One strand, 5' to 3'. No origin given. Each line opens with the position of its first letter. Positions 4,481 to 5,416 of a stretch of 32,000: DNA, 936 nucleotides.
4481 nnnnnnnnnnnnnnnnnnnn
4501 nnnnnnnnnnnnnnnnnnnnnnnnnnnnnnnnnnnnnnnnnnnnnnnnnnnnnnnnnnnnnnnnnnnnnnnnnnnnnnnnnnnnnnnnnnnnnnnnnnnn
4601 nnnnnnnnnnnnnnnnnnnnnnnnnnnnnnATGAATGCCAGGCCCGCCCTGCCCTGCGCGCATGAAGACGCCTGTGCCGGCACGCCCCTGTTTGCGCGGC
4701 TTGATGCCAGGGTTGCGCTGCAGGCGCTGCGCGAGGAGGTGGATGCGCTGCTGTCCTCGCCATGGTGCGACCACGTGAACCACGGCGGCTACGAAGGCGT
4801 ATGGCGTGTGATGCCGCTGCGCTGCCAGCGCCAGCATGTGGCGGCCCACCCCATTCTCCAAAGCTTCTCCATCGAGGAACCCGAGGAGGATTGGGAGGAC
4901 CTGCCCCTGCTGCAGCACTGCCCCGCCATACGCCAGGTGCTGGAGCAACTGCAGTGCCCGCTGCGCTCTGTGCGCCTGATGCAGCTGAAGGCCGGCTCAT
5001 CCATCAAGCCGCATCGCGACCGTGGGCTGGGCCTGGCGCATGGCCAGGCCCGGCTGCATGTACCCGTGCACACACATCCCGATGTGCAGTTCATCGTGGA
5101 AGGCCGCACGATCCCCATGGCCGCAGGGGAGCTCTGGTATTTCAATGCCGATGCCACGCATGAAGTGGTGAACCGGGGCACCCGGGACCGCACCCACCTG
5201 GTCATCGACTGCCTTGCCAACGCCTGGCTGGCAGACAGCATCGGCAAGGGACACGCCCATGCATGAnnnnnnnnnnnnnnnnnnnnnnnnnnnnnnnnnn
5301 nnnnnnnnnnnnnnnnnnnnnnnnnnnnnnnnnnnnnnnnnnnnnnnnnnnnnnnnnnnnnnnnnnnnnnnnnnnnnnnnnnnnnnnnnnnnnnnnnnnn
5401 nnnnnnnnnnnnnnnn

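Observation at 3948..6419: Orphan PAPS-generating hydroxylate-then-sulfate operon: APS kinase, Asp/Asn beta-hydroxylase-family cupin, sulfotransferase-like protein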

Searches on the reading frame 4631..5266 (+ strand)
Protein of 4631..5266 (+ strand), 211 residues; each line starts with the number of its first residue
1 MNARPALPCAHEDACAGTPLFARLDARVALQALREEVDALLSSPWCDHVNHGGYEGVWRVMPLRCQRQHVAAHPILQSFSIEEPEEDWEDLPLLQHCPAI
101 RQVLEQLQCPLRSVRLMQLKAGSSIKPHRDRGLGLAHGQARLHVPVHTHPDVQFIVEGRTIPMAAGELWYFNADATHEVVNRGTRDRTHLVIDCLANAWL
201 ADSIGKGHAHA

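Call 3: search_protein_families(library=pfam, proteins=[window:4631-5266:+], max_evalue=0.01)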
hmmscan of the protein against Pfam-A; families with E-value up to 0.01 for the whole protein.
window:4631-5266:+ (211 aa): 2 families
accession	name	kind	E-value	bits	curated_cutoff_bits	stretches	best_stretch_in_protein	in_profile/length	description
PF05118.21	Asp_Arg_Hydrox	-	3.2e-20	73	22.6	1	31-195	5-155/157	Aspartyl/Asparaginyl beta-hydroxylase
PF07883.17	Cupin_2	-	1e-05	25.6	27.2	1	153-186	30-63/70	Cupin domain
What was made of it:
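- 4631..5266 (+): 2-oxoglutarate/Fe(II) oxygenase of the Asp_Arg_Hydrox cupin family, 211 aa (Hyd). PF05118 E 3.2e-20 (call 3).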

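Call 4: search_protein_families(library=ncbifam, proteins=[window:4631-5266:+], max_evalue=0.01)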
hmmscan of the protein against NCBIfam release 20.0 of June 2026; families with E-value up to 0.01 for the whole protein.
window:4631-5266:+ (211 aa): 0 families

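Call 43: search_solved_structures(query=window:4631-5266:+, max_evalue=1, show_alignments=2)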
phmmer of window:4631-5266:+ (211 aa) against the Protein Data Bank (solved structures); distinct sequences matched with E-value up to 1: 2.
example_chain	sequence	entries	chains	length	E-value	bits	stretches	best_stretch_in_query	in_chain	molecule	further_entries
4p7w_A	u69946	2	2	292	4.3e-05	26.5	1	92-195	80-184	L-proline cis-4-hydroxylase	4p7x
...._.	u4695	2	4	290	0.86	12.4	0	95-194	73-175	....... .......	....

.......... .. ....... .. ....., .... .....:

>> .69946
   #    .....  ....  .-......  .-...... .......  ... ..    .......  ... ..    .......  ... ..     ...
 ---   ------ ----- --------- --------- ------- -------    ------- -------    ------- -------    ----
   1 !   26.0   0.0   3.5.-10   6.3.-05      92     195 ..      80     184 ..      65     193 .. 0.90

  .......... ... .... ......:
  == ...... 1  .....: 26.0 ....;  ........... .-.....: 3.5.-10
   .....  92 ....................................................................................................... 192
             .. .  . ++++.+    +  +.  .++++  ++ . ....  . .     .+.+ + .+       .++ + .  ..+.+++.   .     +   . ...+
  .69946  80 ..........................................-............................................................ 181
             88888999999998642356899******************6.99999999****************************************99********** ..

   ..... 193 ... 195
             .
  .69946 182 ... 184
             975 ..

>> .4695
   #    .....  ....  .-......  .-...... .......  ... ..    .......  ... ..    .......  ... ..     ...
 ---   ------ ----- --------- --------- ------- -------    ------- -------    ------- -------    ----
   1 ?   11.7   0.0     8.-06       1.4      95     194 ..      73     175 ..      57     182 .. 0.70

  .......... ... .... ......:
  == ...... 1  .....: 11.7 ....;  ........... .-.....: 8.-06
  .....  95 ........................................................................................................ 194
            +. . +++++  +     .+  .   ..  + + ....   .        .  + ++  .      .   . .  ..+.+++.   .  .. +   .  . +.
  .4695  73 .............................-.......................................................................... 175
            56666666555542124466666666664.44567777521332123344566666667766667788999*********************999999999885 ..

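Call 54: find_homologous_proteins(query=window:4631-5266:+, max_evalue=0.00001)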
Query window:4631-5266:+ (211 aa): 271 proteins with E <= 0.00001 among 806 candidates; the best 120 are listed.
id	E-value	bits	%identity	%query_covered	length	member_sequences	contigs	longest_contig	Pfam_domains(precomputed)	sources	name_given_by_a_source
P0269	8.3e-142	488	100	100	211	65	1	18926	PF07883.18,PF05118.22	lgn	-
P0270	2.5e-139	480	98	100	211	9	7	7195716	PF07883.18,PF05118.22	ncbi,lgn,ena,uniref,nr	ncbi:aspartyl/asparaginyl beta-hydroxylase domain-containing protein [Delftia tsuruhatensis]|uniref:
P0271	1.7e-119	415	87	100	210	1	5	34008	PF07883.18,PF05118.22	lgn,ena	-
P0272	4.4e-111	388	79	100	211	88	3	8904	PF05118.22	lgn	-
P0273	1.4e-110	386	78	100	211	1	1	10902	PF05118.22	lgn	-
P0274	2.9e-109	382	99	79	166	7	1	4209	PF07883.18,PF05118.22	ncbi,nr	ncbi:MAG TPA: aspartyl beta-hydroxylase, partial [Delftia acidovorans]|nr:aspartyl beta-hydroxylase 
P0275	1.9e-92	327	71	100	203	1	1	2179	PF05118.22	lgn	-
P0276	4.5e-79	283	65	92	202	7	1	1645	PF05118.22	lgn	-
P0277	1.2e-77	279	65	91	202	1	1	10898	PF05118.22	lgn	-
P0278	1.1e-76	275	60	96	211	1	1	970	PF07883.18,PF05118.22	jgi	jgi:quercetin dioxygenase-like cupin family protein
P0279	1.7e-76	275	65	92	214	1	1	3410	PF05118.22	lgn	-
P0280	1.1e-75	272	65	88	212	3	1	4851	PF07883.18,PF05118.22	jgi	jgi:hypothetical protein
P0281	3.2e-75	271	64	90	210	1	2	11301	PF07883.18,PF05118.22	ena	-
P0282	6.2e-75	270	60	93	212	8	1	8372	PF07883.18,PF05118.22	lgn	-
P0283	1.1e-74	269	60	91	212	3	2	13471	PF05118.22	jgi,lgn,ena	-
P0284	2.7e-74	268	61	95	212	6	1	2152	PF07883.18,PF05118.22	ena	-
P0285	3.1e-74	267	62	91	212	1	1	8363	PF07883.18,PF05118.22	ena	-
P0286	4.5e-74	267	62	94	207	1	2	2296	PF05118.22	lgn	-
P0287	6.5e-74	266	60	90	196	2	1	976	PF05118.22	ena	-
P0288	1.6e-73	265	61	89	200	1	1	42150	PF07883.18,PF05118.22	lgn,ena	-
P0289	3.3e-73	264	59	98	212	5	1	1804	PF07883.18,PF05118.22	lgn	-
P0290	4.0e-73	264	61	89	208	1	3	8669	PF05118.22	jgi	jgi:hypothetical protein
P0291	4.0e-73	264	60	89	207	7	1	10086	PF07883.18,PF05118.22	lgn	-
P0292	5.8e-73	263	60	89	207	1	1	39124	PF07883.18,PF05118.22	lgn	-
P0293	6.0e-73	263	59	89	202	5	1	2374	PF07883.18,PF05118.22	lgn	-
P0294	9.6e-73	262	58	96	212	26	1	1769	PF07883.18,PF05118.22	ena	-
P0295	1.1e-72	262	60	93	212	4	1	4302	PF07883.18,PF05118.22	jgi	jgi:hypothetical protein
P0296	1.3e-72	262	60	90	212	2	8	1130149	PF07883.18,PF05118.22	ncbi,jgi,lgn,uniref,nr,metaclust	ncbi:aspartyl beta-hydroxylase [Acidovorax sp. Leaf76]|jgi:hypothetical protein|uniref:aspartyl/aspa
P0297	1.4e-72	262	62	90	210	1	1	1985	PF07883.18,PF05118.22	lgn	-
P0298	2.2e-72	261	60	89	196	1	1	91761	PF07883.18,PF05118.22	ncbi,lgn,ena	-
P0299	3.0e-72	261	61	87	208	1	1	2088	PF07883.18,PF05118.22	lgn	-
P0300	3.2e-72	261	59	89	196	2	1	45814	PF07883.18,PF05118.22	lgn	-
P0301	3.7e-72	261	57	90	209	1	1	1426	PF05118.22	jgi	-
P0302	4.8e-72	260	63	89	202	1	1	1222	PF07883.18,PF05118.22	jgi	jgi:hypothetical protein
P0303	6.1e-72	260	57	96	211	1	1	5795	PF07883.18,PF05118.22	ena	-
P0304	7.1e-72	260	58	89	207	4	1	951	PF07883.18,PF05118.22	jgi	jgi:Aspartyl/Asparaginyl beta-hydroxylase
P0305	1.3e-71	259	60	91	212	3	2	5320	PF07883.18,PF05118.22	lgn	-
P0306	1.3e-71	259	53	98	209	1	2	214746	PF07883.18,PF05118.22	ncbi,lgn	-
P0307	1.5e-71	259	58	91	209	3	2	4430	PF07883.18,PF05118.22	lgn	-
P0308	3.2e-71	258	61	89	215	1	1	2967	PF07883.18,PF05118.22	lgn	-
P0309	3.3e-71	257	57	98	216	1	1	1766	PF07883.18,PF05118.22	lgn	-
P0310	3.8e-71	257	58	89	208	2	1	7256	PF07883.18,PF05118.22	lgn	-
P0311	5.0e-71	257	59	91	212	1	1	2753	PF07883.18,PF05118.22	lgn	-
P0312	5.9e-71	257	58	90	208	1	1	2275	PF07883.18,PF05118.22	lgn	-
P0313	7.9e-71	256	58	89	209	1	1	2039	PF07883.18,PF05118.22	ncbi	-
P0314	8.8e-71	256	55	97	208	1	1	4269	PF07883.18,PF05118.22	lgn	-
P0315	9.6e-71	256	58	91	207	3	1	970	PF07883.18,PF05118.22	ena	-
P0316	1.5e-70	255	58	90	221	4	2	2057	PF07883.18,PF05118.22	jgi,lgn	jgi:hypothetical protein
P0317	2.3e-70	255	58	96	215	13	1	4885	PF07883.18,PF05118.22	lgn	-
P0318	2.6e-70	255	60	90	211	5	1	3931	PF05118.22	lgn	-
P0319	3.7e-70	254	57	91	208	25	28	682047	PF05118.22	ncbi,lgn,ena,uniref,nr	ncbi:Aspartyl/Asparaginyl beta-hydroxylase family [Cellvibrio sp. BR]|uniref:aspartyl/asparaginyl be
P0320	5.2e-70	254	58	96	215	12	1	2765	PF07883.18,PF05118.22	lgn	-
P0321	5.3e-70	254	58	91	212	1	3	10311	PF05118.22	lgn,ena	-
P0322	8.7e-70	253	58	87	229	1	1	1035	PF07883.18,PF05118.22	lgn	-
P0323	1.5e-69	252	61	87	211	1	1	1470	PF07883.18,PF05118.22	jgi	jgi:hypothetical protein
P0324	1.6e-69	252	61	89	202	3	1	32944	PF07883.18,PF05118.22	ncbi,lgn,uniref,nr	ncbi:aspartyl/asparaginyl beta-hydroxylase domain-containing protein [Arenimonas sp.]|uniref:asparty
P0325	1.8e-69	252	55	99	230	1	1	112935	PF07883.18,PF05118.22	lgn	-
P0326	1.9e-69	252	57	90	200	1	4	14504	PF05118.22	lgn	-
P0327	2.4e-69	251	55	98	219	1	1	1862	PF05118.22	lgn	-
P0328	2.9e-69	251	56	92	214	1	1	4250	PF07883.18,PF05118.22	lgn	-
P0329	3.4e-69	251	55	95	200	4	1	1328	PF07883.18,PF05118.22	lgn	-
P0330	3.4e-69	251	58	91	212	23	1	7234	PF07883.18,PF05118.22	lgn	-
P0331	3.4e-69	251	58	90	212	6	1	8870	PF07883.18,PF05118.22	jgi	jgi:hypothetical protein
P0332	3.7e-69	251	58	89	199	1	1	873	PF07883.18,PF05118.22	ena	-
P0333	4.1e-69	251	59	90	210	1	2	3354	PF07883.18,PF05118.22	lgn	-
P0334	4.3e-69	251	53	97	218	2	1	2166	PF07883.18,PF05118.22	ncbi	-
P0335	4.8e-69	250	54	97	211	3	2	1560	PF07883.18,PF05118.22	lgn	-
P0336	5.6e-69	250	58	89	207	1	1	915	PF05118.22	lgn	-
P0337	7.7e-69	250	56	94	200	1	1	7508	PF07883.18,PF05118.22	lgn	-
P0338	9.4e-69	249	56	91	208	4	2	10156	PF07883.18,PF05118.22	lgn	-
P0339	1.1e-68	249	54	97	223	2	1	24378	PF07883.18,PF05118.22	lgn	-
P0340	1.3e-68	249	57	90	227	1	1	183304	PF07883.18,PF05118.22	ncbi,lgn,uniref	ncbi:MAG: aspartyl/asparaginyl beta-hydroxylase domain-containing protein [Cellvibrio sp.]|uniref:as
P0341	1.4e-68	249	59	89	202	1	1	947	PF07883.18,PF05118.22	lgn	-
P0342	1.8e-68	249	57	89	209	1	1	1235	PF07883.18,PF05118.22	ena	-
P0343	1.9e-68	248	55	99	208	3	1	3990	PF07883.18,PF05118.22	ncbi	-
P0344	2.6e-68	248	57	90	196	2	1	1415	PF07883.18,PF05118.22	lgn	-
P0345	2.9e-68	248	56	91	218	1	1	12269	PF07883.18,PF05118.22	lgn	-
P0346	3.4e-68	248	56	90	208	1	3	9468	PF07883.18,PF05118.22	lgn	-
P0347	3.4e-68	248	56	90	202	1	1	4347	PF07883.18,PF05118.22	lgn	-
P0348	3.7e-68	248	57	89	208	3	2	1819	PF07883.18,PF05118.22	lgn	-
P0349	5.0e-68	247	57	98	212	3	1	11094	PF07883.18,PF05118.22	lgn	-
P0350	5.4e-68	247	57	95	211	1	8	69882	PF05118.22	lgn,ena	-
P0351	5.4e-68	247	56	91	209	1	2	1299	PF07883.18,PF05118.22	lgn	-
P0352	5.6e-68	247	56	90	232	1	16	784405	PF07883.18,PF05118.22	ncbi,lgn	-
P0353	5.6e-68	247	56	90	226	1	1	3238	PF07883.18,PF05118.22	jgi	jgi:hypothetical protein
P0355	6.2e-68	247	59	91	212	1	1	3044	PF07883.18,PF05118.22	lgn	-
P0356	6.6e-68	247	57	90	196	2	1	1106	PF05118.22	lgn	-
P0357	1.0e-67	246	55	90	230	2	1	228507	PF07883.18,PF05118.22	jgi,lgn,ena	-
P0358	1.1e-67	246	57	89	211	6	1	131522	PF07883.18,PF05118.22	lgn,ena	-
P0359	1.1e-67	246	57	89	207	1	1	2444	PF07883.18,PF05118.22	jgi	-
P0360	1.3e-67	246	55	91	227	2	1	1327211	PF07883.18,PF05118.22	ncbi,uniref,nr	ncbi:aspartyl/asparaginyl beta-hydroxylase domain-containing protein [Cellvibrio mixtus]|uniref:aspa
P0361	1.4e-67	246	58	90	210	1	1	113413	PF07883.18,PF05118.22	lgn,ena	-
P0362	1.5e-67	246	55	97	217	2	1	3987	PF07883.18,PF05118.22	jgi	jgi:hypothetical protein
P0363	1.6e-67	245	57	87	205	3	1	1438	PF07883.18,PF05118.22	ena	-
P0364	1.8e-67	245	56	92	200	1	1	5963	PF07883.18,PF05118.22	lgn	-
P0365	2.2e-67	245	57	90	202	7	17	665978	PF07883.18,PF05118.22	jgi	jgi:hypothetical protein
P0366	2.5e-67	245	57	91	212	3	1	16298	PF07883.18,PF05118.22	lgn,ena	-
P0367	3.5e-67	244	56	89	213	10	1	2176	PF07883.18,PF05118.22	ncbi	-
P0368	4.2e-67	244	56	91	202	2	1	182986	PF07883.18,PF05118.22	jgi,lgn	jgi:hypothetical protein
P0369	5.6e-67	244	57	89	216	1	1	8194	PF07883.18,PF05118.22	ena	-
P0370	1.2e-66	243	59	87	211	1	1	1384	PF07883.18,PF05118.22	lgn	-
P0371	1.3e-66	242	57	89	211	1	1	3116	PF07883.18,PF05118.22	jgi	-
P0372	1.3e-66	242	57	89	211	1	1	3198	PF07883.18,PF05118.22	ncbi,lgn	-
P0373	2.4e-66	242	56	89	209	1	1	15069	PF07883.18,PF05118.22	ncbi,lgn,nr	ncbi:MAG TPA: aspartyl/asparaginyl beta-hydroxylase domain-containing protein [Cellvibrio sp.]|nr:as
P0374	2.9e-66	241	55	92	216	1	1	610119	PF07883.18,PF05118.22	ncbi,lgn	-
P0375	2.9e-66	241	55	90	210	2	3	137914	PF07883.18,PF05118.22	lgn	-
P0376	3.1e-66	241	56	90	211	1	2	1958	PF07883.18,PF05118.22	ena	-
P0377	4.0e-66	241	55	92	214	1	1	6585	PF07883.18,PF05118.22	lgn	-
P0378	4.2e-66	241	55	90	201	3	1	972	PF07883.18,PF05118.22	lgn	-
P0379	4.4e-66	241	55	90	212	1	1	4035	PF07883.18,PF05118.22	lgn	-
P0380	5.1e-66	240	56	91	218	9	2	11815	PF05118.22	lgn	-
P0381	5.6e-66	240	56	89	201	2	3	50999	PF07883.18,PF05118.22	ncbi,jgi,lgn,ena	-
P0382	5.6e-66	240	56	91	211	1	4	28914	PF07883.18,PF05118.22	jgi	jgi:hypothetical protein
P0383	6.3e-66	240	56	92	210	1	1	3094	PF07883.18,PF05118.22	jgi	-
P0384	6.8e-66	240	57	90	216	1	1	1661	PF05118.22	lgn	-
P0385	7.1e-66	240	58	89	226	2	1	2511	PF07883.18,PF05118.22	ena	-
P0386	1.1e-65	239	54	88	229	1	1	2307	PF07883.18,PF05118.22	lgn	-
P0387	1.3e-65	239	55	90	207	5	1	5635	PF07883.18,PF05118.22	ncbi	-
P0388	1.5e-65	239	52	98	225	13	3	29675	PF07883.18,PF05118.22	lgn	-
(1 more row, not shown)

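Call 58: find_encoding_contigs(protein=P0324, flank=10000, max_places=3)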
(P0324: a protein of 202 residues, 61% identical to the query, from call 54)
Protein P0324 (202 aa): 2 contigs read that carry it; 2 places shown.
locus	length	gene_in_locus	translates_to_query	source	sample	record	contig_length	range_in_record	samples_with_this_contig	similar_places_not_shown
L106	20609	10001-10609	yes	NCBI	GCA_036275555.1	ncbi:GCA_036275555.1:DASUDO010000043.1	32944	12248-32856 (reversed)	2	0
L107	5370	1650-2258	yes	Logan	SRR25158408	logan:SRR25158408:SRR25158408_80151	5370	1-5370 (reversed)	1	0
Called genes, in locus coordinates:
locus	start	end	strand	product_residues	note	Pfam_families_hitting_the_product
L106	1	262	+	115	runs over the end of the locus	PF00589:Phage_integrase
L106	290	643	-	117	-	PF06155:GBBH-like_N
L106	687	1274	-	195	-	-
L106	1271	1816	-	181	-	PF04542:Sigma70_r2, PF08281:Sigma70_r4_2, PF04545:Sigma70_r4 (weak)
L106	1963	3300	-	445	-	PF13191:AAA_16 (faint), PF00004:AAA, PF07728:AAA_5 (weak), PF13401:AAA_22 (faint), PF07724:AAA_2, PF00004:AAA (weak)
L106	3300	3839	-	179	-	PF00227:Proteasome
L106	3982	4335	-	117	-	PF03960:ArsC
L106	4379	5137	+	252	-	PF01209:Ubie_methyltran, PF13489:Methyltransf_23, PF13847:Methyltransf_31, PF08241:Methyltransf_11, PF08242:Methyltransf_12, PF13649:Methyltransf_25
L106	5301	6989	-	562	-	PF05157:MshEN, PF00437:T2SSE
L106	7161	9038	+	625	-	PF17900:Peptidase_M1_N, PF01433:Peptidase_M1, PF09127:Leuk-A4-hydro_C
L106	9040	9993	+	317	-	PF12146:Hydrolase_4, PF00561:Abhydrolase_1, PF12697:Abhydrolase_6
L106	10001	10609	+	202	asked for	PF05118:Asp_Arg_Hydrox, PF07883:Cupin_2 (weak)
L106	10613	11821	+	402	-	-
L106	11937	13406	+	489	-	PF12146:Hydrolase_4, PF00561:Abhydrolase_1 (weak), PF12697:Abhydrolase_6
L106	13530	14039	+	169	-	PF09351:DUF1993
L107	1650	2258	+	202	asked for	PF05118:Asp_Arg_Hydrox, PF07883:Cupin_2 (weak)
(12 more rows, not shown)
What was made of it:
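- Tried and rejected: It was replaced by the gene table of call 58.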

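Call 61: predict_structure(alignment_id=A2)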
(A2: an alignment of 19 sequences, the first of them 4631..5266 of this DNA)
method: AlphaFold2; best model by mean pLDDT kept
length: 211 residues; sequences in the alignment: 19
mean_pLDDT: 85.7   pTM: 0.83
mean pLDDT of the five models: 85.7, 85.6, 85.1, 84.9, 84.7
residues with pLDDT >= 90: 133; 70-90: 48; 50-70: 13; < 50: 17
segments of 3 or more residues with pLDDT < 50: 1-16
pLDDT, mean of each block of 10 residues (from residue 1): 37 57 95 96 82 82 91 80 74 93 95 94 90 91 95 94 94 93 94 94 80 47
secondary structure, 60 per line:
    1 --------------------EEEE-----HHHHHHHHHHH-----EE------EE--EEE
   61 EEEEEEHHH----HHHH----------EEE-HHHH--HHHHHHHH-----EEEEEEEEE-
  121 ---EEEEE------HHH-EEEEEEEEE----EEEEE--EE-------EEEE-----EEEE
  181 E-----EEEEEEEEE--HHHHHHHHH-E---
elements in order: E21-24 H30-40 E58-66 H74-77 E88-90 H92-95 H98-105 E111-119 E124-128 E139-147 E152-156 E168-171 E177-181 E187-195 H198-206
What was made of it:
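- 4631..5266 (+): AF2 model pLDDT 85.7 (call 61).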
